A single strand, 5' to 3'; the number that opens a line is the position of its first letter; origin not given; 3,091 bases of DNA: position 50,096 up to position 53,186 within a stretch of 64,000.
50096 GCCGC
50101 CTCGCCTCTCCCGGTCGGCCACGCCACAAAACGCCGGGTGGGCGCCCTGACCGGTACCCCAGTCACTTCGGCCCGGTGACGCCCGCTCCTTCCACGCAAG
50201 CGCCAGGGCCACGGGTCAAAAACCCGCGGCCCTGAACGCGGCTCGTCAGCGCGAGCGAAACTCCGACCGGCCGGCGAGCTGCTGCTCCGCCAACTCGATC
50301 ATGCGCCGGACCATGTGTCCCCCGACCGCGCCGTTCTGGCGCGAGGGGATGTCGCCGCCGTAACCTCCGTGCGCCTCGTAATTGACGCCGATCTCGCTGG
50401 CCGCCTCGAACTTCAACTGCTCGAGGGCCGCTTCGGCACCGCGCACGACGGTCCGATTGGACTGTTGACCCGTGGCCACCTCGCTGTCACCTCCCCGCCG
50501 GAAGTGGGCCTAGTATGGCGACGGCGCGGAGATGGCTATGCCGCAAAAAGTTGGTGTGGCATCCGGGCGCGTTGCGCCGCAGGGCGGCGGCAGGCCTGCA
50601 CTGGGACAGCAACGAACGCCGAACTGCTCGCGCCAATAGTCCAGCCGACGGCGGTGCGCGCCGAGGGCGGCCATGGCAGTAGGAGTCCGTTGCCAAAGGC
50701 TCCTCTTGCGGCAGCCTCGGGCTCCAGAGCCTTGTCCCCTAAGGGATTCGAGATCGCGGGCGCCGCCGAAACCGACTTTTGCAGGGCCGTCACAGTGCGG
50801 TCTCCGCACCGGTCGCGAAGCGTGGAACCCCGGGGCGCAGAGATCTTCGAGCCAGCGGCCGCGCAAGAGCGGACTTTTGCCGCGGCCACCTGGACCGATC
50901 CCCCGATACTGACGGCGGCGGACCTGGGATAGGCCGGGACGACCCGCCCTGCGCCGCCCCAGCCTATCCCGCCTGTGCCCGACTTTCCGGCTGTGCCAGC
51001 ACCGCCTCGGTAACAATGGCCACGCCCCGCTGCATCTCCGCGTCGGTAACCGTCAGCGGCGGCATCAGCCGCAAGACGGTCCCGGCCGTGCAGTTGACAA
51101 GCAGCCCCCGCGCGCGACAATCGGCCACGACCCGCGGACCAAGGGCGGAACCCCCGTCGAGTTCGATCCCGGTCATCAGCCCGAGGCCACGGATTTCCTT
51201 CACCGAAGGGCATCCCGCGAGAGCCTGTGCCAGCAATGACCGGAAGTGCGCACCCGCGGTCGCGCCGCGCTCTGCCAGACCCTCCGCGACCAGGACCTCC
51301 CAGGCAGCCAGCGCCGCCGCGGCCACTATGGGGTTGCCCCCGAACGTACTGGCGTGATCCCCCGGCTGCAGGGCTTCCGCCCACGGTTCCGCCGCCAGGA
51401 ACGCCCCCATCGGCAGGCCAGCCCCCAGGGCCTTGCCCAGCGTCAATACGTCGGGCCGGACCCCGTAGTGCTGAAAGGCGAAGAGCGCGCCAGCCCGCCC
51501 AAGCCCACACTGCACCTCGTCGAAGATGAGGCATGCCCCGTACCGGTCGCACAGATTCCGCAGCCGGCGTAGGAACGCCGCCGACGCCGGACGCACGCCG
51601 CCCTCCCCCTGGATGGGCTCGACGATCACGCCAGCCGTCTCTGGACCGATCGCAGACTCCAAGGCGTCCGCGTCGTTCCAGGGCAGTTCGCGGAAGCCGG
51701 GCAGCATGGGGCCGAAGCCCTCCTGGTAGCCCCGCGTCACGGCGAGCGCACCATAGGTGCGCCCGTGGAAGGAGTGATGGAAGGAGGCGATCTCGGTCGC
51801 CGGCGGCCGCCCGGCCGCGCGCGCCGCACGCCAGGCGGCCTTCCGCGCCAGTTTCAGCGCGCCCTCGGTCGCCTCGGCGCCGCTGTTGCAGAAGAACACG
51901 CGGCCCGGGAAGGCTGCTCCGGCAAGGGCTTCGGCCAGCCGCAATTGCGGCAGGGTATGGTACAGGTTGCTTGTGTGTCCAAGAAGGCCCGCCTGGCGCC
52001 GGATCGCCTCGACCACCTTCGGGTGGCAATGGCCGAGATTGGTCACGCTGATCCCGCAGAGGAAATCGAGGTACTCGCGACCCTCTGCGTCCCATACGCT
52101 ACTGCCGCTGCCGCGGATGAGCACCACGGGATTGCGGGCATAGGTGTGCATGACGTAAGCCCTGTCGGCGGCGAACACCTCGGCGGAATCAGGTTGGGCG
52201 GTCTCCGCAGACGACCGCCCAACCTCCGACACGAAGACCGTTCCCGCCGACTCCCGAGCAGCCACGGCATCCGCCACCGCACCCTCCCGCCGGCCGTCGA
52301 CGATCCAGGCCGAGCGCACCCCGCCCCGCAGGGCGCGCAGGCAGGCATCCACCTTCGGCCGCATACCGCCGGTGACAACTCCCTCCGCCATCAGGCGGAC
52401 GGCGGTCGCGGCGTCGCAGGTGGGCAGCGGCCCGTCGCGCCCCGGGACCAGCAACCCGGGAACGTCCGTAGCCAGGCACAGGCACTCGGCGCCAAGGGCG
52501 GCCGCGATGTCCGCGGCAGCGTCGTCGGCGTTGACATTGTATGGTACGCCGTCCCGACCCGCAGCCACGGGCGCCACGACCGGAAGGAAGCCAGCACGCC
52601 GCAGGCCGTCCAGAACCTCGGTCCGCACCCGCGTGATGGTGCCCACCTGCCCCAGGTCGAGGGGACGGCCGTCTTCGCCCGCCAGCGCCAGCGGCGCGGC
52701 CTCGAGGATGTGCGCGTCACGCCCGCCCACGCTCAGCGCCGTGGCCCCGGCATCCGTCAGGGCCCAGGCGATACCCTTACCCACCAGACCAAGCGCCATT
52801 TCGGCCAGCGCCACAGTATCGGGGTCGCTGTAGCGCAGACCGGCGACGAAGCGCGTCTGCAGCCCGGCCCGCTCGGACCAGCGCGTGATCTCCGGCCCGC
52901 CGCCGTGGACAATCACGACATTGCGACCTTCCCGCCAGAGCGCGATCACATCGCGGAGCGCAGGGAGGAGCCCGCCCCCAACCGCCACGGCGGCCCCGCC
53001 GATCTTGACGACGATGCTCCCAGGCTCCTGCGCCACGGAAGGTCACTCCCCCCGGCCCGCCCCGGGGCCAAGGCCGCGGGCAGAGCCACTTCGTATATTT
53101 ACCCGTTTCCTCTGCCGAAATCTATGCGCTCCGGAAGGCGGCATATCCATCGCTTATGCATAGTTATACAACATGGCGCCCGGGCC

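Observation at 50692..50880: Intergenic repeat family of about 91 nt with hairpin ends; here an inverted pair (at least 7 copies at 5 loci in 64 kb)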

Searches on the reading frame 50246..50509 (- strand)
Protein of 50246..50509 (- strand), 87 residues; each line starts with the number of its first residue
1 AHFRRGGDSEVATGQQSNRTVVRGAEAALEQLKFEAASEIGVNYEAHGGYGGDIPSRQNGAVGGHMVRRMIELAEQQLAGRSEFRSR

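Call 12: search_protein_families(library=pfam, proteins=[window:50246-50509:-])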
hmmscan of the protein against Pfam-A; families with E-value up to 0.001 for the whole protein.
window:50246-50509:- (87 aa): 1 family
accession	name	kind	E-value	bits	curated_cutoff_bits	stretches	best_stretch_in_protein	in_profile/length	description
PF00269.25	SASP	-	5e-25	87.7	22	1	18-78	1-59/59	Small, acid-soluble spore proteins, alpha/beta type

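Call 39: find_encoding_contigs(protein=window:50246-50479:-, flank=10000, max_places=10)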
Protein window:50246-50479:- (77 aa): 24 contigs read that carry it; 10 places shown.
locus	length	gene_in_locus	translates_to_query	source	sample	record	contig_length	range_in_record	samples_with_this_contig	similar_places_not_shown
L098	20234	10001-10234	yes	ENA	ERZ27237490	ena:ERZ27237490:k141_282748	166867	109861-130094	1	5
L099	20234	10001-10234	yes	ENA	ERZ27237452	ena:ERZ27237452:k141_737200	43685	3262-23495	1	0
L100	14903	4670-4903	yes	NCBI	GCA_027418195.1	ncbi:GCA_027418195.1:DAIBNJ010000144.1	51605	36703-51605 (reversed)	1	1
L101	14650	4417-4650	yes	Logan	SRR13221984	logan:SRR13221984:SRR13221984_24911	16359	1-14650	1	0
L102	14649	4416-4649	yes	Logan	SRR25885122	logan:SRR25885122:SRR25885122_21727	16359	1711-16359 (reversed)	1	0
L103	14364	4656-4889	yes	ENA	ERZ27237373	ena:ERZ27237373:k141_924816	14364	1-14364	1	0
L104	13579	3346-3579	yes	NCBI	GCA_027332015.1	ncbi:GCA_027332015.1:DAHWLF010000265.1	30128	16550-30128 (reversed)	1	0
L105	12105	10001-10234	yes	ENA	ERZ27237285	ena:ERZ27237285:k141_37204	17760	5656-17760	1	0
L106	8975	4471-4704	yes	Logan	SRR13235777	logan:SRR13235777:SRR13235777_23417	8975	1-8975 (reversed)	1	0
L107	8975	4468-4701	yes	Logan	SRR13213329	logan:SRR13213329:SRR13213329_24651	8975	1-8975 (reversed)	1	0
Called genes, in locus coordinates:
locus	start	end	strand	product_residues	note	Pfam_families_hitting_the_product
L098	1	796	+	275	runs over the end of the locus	PF20560:MotA_N, PF01618:MotA_ExbB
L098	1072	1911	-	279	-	PF00800:PDT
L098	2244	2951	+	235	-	PF00072:Response_reg, PF00486:Trans_reg_C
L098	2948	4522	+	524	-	PF00672:HAMP, PF00512:HisKA, PF02518:HATPase_c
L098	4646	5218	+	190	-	PF08239:SH3_3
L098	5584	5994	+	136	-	PF02675:AdoMet_dc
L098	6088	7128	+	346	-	PF01118:Semialdhyde_dh, PF22698:Semialdhyde_dhC_1, PF02774:Semialdhyde_dhC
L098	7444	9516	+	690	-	PF00696:AA_kinase, PF00202:Aminotran_3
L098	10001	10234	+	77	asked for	PF00269:SASP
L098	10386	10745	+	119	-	PF06135:IreB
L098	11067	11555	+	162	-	PF15714:SpoVT_C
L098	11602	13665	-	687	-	PF13625:Helicase_C_3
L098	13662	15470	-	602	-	PF13625:Helicase_C_3, PF04851:ResIII, PF16203:ERCC3_RAD25_C, PF00271:Helicase_C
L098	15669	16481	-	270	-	PF01261:AP_endonuc_2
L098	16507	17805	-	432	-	PF01408:GFO_IDH_MocA, PF02894:GFO_IDH_MocA_C, PF22725:GFO_IDH_MocA_C3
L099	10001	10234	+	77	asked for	PF00269:SASP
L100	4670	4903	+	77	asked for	PF00269:SASP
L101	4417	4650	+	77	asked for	PF00269:SASP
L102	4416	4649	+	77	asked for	PF00269:SASP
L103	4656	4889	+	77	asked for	PF00269:SASP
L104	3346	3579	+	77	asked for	PF00269:SASP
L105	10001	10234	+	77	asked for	PF00269:SASP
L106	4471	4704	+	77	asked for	PF00269:SASP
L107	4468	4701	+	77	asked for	PF00269:SASP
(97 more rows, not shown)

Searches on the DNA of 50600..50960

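Call 17: search_rna_families(source=window, start=50600, end=50960, threshold=evalue, max_evalue=10)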
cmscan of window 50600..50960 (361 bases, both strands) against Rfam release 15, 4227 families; matches with E-value up to 10: 3.
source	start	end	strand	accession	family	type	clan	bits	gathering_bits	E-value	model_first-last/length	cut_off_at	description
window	50637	50754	+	RF01495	ACAT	Cis-reg;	-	14.1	37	1.6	1-147/147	no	Human acetyl-coA cholesterol acyltransferase mRNA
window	50900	50946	+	RF01068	Guanidine-II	Cis-reg; riboswitch;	-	13.9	32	1.9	1-48/48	no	Guanidine-II riboswitch aptamer (mini-ykkC)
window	50604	50624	+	RF01136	sR28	Gene; snRNA; snoRNA; CD-box;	-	9.9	39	3.9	35-55/55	no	Small nucleolar RNA sR28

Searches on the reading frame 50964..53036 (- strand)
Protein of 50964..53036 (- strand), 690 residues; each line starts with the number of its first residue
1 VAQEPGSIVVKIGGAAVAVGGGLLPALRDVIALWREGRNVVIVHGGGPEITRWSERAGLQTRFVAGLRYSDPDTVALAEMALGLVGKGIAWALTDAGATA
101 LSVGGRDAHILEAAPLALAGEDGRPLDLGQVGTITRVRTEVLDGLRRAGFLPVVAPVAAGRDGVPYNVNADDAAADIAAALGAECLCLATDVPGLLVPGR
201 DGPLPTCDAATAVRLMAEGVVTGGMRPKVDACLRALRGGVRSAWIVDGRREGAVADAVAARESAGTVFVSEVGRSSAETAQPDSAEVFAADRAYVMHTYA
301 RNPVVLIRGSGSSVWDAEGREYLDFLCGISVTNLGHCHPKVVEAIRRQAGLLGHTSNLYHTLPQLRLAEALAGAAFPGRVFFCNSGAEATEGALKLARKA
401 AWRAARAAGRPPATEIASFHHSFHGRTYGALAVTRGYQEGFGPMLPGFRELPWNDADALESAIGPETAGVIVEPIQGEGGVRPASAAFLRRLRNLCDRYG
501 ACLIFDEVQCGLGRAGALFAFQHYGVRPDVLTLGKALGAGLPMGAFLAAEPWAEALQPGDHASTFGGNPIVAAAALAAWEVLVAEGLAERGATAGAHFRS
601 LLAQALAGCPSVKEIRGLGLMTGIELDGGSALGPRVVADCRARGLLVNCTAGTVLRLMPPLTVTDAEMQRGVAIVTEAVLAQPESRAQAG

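Call 12: search_protein_families(library=pfam, proteins=[window:50964-53036:-])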
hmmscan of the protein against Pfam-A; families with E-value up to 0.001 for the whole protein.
window:50964-53036:- (690 aa): 2 families
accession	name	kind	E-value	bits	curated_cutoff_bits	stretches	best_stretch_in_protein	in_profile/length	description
PF00202.27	Aminotran_3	-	2.4e-113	379.3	30.5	1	301-678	8-402/403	Aminotransferase class-III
PF00696.33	AA_kinase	-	1.9e-38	133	24.9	1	8-247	3-234/234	Amino acid kinase family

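Call 27: find_homologous_proteins(query=window:50964-53036:-, max_evalue=1e-50)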
Query window:50964-53036:- (690 aa): 5492 proteins with E <= 1e-50 among 8000 candidates; the best 120 are listed.
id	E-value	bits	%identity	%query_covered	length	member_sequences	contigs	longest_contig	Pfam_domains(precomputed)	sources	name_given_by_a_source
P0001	0.0e+0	1512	100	100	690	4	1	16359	PF00696.34,PF00202.28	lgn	-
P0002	0.0e+0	1239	83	100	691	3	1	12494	PF00696.34,PF00202.28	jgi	-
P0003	0.0e+0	1114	75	100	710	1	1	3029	PF00696.34,PF00202.28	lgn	-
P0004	0.0e+0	1100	76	98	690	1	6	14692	PF00696.34,PF00202.28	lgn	-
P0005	0.0e+0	1057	73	95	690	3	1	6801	PF00696.34,PF00202.28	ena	-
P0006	0.0e+0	1018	70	100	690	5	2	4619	PF00696.34,PF00202.28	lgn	-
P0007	0.0e+0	1013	71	98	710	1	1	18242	PF00696.34,PF00202.28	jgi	jgi:acetylornithine/N-succinyldiaminopimelate aminotransferase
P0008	9.6e-292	987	68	97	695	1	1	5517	PF00696.34,PF00202.28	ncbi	-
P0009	5.4e-283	959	66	99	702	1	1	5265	PF00696.34,PF00202.28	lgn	-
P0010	8.7e-281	951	67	98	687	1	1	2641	PF00696.34,PF00202.28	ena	-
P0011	4.5e-266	903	66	95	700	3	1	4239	PF00696.34,PF00202.28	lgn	-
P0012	1.2e-264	898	65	99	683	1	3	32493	PF00696.34,PF00202.28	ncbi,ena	-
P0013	3.9e-264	896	66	99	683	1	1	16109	PF00696.34,PF00202.28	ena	-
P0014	1.5e-262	891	65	96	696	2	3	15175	PF00696.34,PF00202.28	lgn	-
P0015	5.0e-262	889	66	93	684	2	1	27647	PF00696.34,PF00202.28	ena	-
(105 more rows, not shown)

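Call 28: find_encoding_contigs(protein=P0002, flank=10000, max_places=3)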
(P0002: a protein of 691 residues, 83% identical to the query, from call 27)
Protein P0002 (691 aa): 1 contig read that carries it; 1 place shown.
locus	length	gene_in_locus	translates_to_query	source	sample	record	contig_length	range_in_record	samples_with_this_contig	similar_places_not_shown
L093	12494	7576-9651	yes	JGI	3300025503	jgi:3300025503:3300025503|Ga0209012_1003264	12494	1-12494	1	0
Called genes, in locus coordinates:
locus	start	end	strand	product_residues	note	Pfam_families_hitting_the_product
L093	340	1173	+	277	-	PF20560:MotA_N, PF01618:MotA_ExbB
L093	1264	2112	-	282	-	PF00800:PDT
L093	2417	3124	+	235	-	PF00072:Response_reg, PF00486:Trans_reg_C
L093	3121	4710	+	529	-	PF00672:HAMP, PF00512:HisKA, PF02518:HATPase_c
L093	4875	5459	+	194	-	PF08239:SH3_3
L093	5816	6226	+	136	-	PF02675:AdoMet_dc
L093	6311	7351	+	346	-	PF01118:Semialdhyde_dh, PF22698:Semialdhyde_dhC_1, PF02774:Semialdhyde_dhC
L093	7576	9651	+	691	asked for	PF00696:AA_kinase, PF00202:Aminotran_3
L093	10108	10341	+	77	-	PF00269:SASP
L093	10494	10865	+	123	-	PF06135:IreB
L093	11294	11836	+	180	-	PF04014:MazE_antitoxin, PF13185:GAF_2 (weak), PF15714:SpoVT_C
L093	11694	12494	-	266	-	?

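Call 29: find_encoding_contigs(protein=P0004, flank=10000, max_places=3)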
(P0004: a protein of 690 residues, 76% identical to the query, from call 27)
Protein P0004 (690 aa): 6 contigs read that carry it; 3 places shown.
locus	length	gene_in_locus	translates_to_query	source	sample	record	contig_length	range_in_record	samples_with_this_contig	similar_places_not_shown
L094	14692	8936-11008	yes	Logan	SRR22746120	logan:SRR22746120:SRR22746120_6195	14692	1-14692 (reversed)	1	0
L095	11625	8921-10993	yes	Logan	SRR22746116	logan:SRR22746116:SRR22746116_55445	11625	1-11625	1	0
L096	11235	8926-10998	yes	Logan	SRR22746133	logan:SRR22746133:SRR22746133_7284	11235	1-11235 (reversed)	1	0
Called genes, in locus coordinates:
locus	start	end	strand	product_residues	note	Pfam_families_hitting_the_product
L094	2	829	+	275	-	?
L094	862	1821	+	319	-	PF00288:GHMP_kinases_N, PF08544:GHMP_kinases_C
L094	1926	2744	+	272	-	PF20560:MotA_N, PF01618:MotA_ExbB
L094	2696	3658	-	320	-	PF00800:PDT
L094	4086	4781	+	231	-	PF00072:Response_reg, PF00486:Trans_reg_C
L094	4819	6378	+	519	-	PF00672:HAMP, PF00512:HisKA, PF02518:HATPase_c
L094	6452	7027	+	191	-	PF08239:SH3_3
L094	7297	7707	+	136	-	PF02675:AdoMet_dc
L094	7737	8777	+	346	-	PF01118:Semialdhyde_dh, PF22698:Semialdhyde_dhC_1, PF02774:Semialdhyde_dhC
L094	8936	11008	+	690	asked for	PF00696:AA_kinase, PF00202:Aminotran_3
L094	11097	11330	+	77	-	PF00269:SASP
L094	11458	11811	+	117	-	PF06135:IreB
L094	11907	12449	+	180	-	PF04014:MazE_antitoxin, PF13185:GAF_2 (weak), PF15714:SpoVT_C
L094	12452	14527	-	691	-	PF13625:Helicase_C_3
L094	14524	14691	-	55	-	?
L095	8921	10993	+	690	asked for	PF00696:AA_kinase, PF00202:Aminotran_3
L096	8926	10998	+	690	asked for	PF00696:AA_kinase, PF00202:Aminotran_3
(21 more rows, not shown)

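Call 30: find_encoding_contigs(protein=P0007, flank=10000, max_places=3)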
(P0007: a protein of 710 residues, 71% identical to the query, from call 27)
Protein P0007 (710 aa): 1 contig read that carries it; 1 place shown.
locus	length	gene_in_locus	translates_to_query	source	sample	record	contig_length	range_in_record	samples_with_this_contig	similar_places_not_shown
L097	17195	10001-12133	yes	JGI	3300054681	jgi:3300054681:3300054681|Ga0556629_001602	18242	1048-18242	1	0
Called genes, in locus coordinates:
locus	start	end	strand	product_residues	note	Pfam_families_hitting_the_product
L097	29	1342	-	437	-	PF00089:Trypsin, PF13365:Trypsin_2, PF00595:PDZ (faint), PF13180:PDZ_2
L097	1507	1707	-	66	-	PF00085:Thioredoxin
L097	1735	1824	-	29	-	-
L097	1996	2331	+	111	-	-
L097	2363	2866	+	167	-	-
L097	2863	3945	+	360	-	PF00291:PALP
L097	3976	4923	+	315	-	PF00288:GHMP_kinases_N, PF08544:GHMP_kinases_C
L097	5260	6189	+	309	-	PF20560:MotA_N (weak), PF01618:MotA_ExbB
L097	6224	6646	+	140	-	PF00313:CSD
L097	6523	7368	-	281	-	PF00800:PDT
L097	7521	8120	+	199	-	PF08239:SH3_3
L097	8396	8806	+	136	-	PF02675:AdoMet_dc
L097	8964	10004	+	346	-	PF01118:Semialdhyde_dh, PF22698:Semialdhyde_dhC_1, PF02774:Semialdhyde_dhC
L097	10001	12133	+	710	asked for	PF00696:AA_kinase, PF00202:Aminotran_3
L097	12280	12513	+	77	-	PF00269:SASP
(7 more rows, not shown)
